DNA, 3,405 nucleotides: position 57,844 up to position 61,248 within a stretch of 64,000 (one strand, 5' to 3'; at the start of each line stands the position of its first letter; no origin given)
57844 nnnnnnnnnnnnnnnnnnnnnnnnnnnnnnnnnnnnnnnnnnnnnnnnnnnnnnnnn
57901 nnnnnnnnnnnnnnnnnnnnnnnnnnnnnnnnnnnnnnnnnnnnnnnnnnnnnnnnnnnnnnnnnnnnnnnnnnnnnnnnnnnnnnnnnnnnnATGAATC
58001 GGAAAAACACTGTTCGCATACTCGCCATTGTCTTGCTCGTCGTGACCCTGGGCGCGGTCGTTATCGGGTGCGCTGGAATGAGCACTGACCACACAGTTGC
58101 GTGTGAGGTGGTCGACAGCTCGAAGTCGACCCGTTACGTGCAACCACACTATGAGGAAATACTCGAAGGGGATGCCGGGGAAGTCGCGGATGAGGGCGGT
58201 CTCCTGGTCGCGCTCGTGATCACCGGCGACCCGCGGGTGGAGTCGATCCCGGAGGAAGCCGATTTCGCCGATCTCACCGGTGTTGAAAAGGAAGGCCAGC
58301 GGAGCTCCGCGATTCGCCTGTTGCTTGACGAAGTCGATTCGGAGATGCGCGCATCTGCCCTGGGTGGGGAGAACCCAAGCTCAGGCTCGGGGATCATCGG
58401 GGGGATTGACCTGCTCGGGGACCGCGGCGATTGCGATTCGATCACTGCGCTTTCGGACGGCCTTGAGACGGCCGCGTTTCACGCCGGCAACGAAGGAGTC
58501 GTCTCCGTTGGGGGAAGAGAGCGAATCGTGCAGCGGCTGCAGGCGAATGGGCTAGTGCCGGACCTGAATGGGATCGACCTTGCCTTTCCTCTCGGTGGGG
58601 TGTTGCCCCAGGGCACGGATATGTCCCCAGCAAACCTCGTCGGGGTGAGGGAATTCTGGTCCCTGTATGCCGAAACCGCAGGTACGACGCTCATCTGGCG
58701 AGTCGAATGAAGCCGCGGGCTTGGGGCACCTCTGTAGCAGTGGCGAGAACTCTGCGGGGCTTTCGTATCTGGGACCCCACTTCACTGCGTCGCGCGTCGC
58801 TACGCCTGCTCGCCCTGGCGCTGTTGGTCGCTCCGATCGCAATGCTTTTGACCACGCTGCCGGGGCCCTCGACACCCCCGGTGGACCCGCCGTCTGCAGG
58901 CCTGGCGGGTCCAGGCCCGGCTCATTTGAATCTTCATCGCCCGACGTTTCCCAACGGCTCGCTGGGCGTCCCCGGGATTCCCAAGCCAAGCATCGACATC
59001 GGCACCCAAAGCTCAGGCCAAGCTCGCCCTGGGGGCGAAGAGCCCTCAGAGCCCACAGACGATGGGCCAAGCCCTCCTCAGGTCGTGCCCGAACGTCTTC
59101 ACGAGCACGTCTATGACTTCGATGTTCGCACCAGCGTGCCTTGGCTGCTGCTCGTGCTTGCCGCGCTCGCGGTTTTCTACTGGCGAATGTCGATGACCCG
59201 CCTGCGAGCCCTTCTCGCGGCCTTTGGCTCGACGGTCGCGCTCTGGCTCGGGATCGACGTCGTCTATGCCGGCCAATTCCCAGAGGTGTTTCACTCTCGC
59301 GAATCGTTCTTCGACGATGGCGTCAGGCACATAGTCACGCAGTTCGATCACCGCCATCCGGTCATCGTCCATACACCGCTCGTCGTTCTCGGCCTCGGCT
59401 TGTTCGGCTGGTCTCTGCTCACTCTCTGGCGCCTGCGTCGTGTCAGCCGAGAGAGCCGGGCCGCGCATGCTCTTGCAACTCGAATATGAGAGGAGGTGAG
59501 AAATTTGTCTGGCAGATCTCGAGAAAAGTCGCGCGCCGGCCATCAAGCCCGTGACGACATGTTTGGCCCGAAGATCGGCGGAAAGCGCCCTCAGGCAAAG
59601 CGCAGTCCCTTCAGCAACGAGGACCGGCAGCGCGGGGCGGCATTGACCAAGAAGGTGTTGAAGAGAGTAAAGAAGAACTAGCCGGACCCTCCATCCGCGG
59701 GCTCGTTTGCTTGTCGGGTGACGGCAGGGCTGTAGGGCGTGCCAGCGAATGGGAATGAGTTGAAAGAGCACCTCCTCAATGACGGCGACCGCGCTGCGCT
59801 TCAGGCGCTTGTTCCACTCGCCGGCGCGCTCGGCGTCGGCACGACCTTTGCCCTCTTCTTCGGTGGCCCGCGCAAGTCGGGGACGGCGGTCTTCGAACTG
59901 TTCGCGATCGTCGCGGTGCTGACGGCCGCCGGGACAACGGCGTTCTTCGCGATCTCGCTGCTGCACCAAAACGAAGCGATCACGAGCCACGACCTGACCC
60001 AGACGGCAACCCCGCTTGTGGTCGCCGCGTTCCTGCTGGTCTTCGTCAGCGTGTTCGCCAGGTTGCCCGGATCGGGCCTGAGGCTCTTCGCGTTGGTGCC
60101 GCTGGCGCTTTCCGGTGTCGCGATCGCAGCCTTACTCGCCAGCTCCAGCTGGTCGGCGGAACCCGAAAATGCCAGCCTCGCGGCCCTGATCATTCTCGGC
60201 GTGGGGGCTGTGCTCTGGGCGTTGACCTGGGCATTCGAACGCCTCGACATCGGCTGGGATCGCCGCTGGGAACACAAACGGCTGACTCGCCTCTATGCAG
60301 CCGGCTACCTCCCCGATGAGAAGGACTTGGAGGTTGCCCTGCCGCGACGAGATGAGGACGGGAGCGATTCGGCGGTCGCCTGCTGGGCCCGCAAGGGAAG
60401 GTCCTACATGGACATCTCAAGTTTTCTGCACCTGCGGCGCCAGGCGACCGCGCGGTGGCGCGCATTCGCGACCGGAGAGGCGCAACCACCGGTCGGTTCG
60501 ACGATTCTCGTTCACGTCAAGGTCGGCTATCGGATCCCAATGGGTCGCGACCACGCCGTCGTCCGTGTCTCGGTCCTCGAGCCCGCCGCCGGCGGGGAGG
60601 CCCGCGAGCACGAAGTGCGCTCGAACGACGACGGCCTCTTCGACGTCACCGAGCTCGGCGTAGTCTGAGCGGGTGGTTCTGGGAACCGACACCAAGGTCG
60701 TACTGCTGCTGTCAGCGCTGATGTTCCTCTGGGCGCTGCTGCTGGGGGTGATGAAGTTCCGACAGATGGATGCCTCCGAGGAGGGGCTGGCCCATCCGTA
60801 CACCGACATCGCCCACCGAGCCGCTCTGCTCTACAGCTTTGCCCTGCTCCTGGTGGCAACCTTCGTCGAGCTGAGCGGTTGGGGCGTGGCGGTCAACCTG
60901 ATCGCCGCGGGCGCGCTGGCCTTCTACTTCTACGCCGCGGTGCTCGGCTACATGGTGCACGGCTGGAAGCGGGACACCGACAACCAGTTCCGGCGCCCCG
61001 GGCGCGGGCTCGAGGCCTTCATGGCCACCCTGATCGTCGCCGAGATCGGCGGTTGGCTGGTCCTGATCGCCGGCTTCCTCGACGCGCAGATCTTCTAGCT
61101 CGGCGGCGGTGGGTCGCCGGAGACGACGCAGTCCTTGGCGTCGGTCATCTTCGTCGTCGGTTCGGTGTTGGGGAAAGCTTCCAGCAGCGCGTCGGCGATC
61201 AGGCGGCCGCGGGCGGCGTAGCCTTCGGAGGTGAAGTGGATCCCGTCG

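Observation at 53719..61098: Lower-GC block with an uncharacterised, mostly membrane-associated gene set (best candidate for a new system)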

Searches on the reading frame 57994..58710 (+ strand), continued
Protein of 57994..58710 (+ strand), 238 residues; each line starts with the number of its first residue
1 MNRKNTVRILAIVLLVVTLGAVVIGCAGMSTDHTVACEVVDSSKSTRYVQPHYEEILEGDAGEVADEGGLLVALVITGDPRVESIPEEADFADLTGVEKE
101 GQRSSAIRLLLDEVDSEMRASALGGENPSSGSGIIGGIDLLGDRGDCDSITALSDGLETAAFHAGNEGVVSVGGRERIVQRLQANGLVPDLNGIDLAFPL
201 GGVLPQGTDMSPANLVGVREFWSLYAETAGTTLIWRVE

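Call 91: find_encoding_contigs(protein=P0065, flank=8000, max_places=3)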
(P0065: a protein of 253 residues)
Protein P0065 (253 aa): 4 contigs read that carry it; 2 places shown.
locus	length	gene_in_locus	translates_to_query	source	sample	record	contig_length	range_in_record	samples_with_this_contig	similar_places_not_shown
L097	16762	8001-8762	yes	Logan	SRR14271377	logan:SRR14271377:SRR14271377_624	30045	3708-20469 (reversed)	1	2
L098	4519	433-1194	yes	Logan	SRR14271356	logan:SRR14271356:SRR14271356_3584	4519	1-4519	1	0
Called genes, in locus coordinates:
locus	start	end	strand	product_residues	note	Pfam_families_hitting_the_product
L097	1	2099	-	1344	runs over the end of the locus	PF07719:TPR_2 (faint), PF13181:TPR_8 (faint), PF13424:TPR_12 (faint), PF13428:TPR_14 (faint), PF13431:TPR_17 (faint), PF14559:TPR_19 (faint)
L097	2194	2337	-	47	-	-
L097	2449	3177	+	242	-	-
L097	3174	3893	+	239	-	PF13353:Fer4_12, PF04055:Radical_SAM (weak)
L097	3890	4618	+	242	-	-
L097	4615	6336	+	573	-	PF13401:AAA_22 (faint), PF00158:Sigma54_activat (weak), PF00004:AAA (weak), PF07724:AAA_2, PF07728:AAA_5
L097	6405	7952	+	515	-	-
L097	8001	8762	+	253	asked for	-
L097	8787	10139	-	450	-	PF08245:Mur_ligase_M, PF02875:Mur_ligase_C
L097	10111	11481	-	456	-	PF26299:MurL_N, PF26298:MurL_epimerase_C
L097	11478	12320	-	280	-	-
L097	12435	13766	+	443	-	-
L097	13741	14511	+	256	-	-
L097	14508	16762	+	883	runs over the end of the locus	-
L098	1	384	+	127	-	?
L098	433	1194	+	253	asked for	-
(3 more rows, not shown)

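Call 100: search_protein_families(library=pfam, proteins=[P0103, P0131, P0142, P0145, P0153, P0159, P0181, P0185, P0075, P0162], max_evalue=0.01)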
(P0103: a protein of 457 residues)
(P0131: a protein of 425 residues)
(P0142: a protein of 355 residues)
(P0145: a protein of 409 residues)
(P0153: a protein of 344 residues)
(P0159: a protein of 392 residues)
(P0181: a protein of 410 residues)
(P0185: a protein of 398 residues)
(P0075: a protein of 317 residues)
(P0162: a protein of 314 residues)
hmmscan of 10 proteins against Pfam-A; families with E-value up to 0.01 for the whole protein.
P0103 (457 aa): 1 family
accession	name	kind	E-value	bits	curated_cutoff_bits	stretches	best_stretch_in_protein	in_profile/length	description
PF13676.11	TIR_2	-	1.7e-32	112.9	28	1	17-138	1-122/122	TIR domain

P0131 (425 aa): 1 family
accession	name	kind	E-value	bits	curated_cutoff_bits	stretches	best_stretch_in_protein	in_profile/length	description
PF13676.11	TIR_2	-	9.8e-24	84.6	28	1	7-137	1-121/122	TIR domain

P0142 (355 aa): 0 families

P0145 (409 aa): 1 family
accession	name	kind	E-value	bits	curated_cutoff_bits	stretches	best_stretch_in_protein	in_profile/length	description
PF00691.25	OmpA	-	8.3e-10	39.3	27.2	1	295-373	11-91/98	OmpA family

P0153 (344 aa): 0 families

P0159 (392 aa): 2 families
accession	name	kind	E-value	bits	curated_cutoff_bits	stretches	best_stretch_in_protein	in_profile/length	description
PF00691.25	OmpA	-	1.1e-08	35.7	27.2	1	275-360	2-85/98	OmpA family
PF13519.12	VWA_2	-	0.0047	18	27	0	94-146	51-105/107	von Willebrand factor type A domain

P0181 (410 aa): 1 family
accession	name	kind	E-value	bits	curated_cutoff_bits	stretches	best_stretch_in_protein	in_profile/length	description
PF00691.25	OmpA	-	1.4e-12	48.3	27.2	1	304-377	11-86/98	OmpA family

P0185 (398 aa): 1 family
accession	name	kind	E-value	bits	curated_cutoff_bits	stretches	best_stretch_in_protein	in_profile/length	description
PF00691.25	OmpA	-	2.8e-12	47.3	27.2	1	293-365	10-84/98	OmpA family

P0075 (317 aa): 0 families

P0162 (314 aa): 4 families
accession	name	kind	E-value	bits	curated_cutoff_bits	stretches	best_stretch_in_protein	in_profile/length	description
PF16164.10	VWA_N2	-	2e-06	28.3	27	0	84-108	16-40/79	VWA N-terminal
PF08653.15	DASH_Dam1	-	0.00036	20.7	26.6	0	94-121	10-37/56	DASH complex subunit Dam1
PF23499.1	YnfU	-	0.0005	20.3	27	0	51-69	22-40/49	YnfU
PF01392.28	Fz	-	0.0036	18.3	32.1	0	67-109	17-59/110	Fz domain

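Call 102: search_protein_families(library=padloc, proteins=[L097:4615-6336:+, L097:6405-7952:+, L085:12052-14670:+, P0103], max_evalue=0.01)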
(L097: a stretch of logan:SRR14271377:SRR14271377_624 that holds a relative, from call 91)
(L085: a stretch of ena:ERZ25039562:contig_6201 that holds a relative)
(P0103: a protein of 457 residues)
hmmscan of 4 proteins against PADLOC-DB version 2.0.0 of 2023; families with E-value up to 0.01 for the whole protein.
L097:4615-6336:+ (573 aa): 6 families
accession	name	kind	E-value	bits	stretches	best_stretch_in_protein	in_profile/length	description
PDLC04606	PDC-M37B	-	2.6e-14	51.2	1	312-437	178-301/390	-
PDLC04605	PDC-M37B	-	8e-12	43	1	313-429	309-423/518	-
PDLC03838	DolB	-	7.9e-09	33.2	1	260-432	128-280/375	-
PDLC01993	RtcR--CARF_AAA_HTH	-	1.4e-08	31.6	1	304-410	203-308/523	-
PDLC04140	mad8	-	0.0008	17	0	311-342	30-63/314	mads_8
PDLC04232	IetA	-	0.0092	13.4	0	280-332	91-140/330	-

L097:6405-7952:+ (515 aa): 0 families

L085:12052-14670:+ (872 aa): 1 family
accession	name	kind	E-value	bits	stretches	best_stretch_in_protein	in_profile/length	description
PDLC04140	mad8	-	3.7e-11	41.1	1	430-742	25-251/314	mads_8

P0103 (457 aa): 5 families
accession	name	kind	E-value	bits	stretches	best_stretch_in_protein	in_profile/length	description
PDLC02421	Aga_TIR-PNTD1-PNTD2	-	1.6e-08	32.1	1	13-80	2-71/430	Class I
PDLC03957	bSEFIR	-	8.1e-07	27.2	1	14-79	38-106/412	-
PDLC02403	Aga_TIR-PNTD1-PNTD2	-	1.4e-06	25.6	1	16-81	4-71/443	Class I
PDLC05062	PDC-S66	-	1.5e-06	25.9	1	9-106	143-240/282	-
PDLC02416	Aga_REase-TIR-PNTD1-PNTD2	-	0.0015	15.3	1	4-87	144-229/572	Class I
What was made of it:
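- The P0103 TIR matches TIR models of defence systems in PADLOC (call 102).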

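Call 111: find_related_loci(query=A6, collection=viral_contigs, flank=8000)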
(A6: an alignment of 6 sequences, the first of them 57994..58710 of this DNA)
Query A6 (238 aa) in viral_contigs; peptide patterns used: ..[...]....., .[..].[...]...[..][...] (x = any residue, [..] = any of these).
52 stretches matched a pattern, but none encodes a relative of the query by tblastn (E <= 1e-3).

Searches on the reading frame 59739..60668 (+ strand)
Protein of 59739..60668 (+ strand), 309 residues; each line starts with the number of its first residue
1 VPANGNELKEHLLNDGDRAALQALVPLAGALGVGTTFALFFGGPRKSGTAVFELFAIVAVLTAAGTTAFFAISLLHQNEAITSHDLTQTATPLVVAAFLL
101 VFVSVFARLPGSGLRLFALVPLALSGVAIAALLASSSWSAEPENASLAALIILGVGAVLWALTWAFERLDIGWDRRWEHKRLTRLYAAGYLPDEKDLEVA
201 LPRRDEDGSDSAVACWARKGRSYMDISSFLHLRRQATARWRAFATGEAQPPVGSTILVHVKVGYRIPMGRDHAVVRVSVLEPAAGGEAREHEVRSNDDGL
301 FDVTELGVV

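Call 4: search_protein_families(library=pfam, proteins=[window:59739-60668:+], max_evalue=0.1)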
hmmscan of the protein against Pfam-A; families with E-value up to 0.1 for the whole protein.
window:59739-60668:+ (309 aa): 1 family
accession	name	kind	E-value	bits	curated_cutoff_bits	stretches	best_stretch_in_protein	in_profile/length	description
PF07695.17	7TMR-DISM_7TM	-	0.0078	16.6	29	1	37-161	20-144/205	7TM diverse intracellular signalling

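Call 5: search_protein_families(library=padloc, proteins=[window:59739-60668:+], max_evalue=0.1)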
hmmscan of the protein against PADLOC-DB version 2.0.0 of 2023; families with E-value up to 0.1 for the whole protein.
window:59739-60668:+ (309 aa): 0 families

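Call 8: search_protein_families(library=ncbifam, proteins=[window:59739-60668:+], max_evalue=0.1)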
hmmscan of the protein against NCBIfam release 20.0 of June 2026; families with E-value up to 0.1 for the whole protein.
window:59739-60668:+ (309 aa): 1 family
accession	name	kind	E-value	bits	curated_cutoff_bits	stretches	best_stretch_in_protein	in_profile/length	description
NF002363.0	PRK01345.1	equivalog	0.035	13.2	422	1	25-68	147-190/318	zinc metalloprotease HtpX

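Call 73: search_protein_families(library=phrogs, proteins=[window:59739-60668:+], max_evalue=0.01)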
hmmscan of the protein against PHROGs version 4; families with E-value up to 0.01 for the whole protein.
window:59739-60668:+ (309 aa): 0 families

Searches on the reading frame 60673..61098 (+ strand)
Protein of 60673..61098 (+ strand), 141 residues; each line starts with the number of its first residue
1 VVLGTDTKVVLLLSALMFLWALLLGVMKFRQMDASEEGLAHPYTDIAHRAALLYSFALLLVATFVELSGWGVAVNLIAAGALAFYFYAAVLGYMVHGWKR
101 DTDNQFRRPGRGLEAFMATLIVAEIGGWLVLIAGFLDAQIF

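Call 4: search_protein_families(library=pfam, proteins=[window:60673-61098:+], max_evalue=0.1)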
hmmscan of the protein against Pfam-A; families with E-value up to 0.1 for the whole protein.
window:60673-61098:+ (141 aa): 1 family
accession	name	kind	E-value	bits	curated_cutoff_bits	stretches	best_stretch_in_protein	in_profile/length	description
PF17555.7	TssN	-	0.035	14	30.3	1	47-132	29-112/274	Type VI secretion system, TssN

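Call 5: search_protein_families(library=padloc, proteins=[window:60673-61098:+], max_evalue=0.1)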
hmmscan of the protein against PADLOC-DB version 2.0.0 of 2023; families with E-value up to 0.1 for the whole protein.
window:60673-61098:+ (141 aa): 0 families

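Call 8: search_protein_families(library=ncbifam, proteins=[window:60673-61098:+], max_evalue=0.1)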
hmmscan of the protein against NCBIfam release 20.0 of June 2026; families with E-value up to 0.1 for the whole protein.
window:60673-61098:+ (141 aa): 1 family
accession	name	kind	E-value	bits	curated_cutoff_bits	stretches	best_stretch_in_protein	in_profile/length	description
TIGR00881.1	2A0104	subfamily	0.0017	17.5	407.75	1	81-129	257-303/379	phosphoglycerate transporter protein PgtP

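Call 73: search_protein_families(library=phrogs, proteins=[window:60673-61098:+], max_evalue=0.01)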
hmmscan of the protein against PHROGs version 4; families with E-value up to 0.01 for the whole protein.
window:60673-61098:+ (141 aa): 0 families
